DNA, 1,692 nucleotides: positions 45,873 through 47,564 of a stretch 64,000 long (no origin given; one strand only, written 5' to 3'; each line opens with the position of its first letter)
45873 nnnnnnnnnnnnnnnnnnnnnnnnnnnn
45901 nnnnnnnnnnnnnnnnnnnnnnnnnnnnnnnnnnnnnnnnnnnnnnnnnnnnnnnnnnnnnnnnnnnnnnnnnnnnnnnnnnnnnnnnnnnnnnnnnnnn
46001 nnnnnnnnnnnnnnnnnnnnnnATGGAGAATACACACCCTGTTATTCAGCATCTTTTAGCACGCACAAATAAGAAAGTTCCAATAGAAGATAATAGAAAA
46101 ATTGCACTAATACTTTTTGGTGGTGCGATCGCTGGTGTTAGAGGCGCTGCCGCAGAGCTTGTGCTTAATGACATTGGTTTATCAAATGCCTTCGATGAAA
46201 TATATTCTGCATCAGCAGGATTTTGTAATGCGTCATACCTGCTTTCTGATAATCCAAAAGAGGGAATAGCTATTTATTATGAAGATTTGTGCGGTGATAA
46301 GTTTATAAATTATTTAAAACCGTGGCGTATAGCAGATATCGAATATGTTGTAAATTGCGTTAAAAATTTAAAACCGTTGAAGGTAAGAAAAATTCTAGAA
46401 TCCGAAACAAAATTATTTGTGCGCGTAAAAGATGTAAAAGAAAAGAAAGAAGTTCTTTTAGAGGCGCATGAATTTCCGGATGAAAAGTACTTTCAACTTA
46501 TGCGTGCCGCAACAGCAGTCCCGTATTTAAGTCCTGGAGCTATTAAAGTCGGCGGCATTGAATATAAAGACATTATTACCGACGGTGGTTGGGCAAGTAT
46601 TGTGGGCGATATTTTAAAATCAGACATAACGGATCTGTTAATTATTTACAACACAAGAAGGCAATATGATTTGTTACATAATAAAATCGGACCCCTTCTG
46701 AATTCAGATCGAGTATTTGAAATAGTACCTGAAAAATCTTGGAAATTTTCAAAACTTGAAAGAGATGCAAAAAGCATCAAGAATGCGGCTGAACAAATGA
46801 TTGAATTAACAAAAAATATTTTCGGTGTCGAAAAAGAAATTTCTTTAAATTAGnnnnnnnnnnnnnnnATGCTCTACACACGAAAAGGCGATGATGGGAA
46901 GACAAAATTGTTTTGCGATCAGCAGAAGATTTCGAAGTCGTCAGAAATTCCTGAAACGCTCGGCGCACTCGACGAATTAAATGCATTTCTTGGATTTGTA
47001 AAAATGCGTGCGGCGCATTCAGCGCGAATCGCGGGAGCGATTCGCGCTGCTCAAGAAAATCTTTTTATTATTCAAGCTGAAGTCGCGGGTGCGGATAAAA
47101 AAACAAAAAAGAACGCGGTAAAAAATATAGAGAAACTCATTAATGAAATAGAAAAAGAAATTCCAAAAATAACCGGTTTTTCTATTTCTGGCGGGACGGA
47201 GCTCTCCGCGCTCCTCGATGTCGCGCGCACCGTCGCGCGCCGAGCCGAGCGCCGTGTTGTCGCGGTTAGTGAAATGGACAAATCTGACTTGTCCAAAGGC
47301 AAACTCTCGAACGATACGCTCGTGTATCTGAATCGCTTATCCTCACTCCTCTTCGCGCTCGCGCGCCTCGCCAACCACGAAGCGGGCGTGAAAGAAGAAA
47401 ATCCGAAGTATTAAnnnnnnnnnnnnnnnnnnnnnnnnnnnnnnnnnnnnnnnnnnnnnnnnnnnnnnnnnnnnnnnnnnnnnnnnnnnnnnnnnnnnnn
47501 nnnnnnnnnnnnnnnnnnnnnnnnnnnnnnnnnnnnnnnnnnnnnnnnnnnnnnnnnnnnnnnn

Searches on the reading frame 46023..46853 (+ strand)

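Call 92: search_protein_families(library=pfam, proteins=[window:46023-46853:+], max_evalue=0.00001)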
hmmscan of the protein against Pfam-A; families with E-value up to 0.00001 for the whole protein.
window:46023-46853:+ (276 aa): 1 family
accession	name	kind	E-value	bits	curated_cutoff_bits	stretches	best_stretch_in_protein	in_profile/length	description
PF01734.28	Patatin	-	3e-06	28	27.7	1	34-192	6-183/191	Patatin-like phospholipase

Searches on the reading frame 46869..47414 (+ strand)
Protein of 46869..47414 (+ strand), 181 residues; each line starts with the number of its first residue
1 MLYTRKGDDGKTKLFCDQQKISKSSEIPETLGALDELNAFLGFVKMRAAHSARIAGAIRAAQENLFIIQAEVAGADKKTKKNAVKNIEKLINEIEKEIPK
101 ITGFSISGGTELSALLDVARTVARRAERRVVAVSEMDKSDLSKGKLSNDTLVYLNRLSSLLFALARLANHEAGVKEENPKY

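Call 92: search_protein_families(library=pfam, proteins=[window:46869-47414:+], max_evalue=0.00001)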
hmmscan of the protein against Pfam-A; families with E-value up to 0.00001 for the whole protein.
window:46869-47414:+ (181 aa): 1 family
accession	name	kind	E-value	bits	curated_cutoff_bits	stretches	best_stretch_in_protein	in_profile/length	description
PF01923.23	Cob_adeno_trans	-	1.5e-44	152.6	24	1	2-167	1-170/171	Cobalamin adenosyltransferase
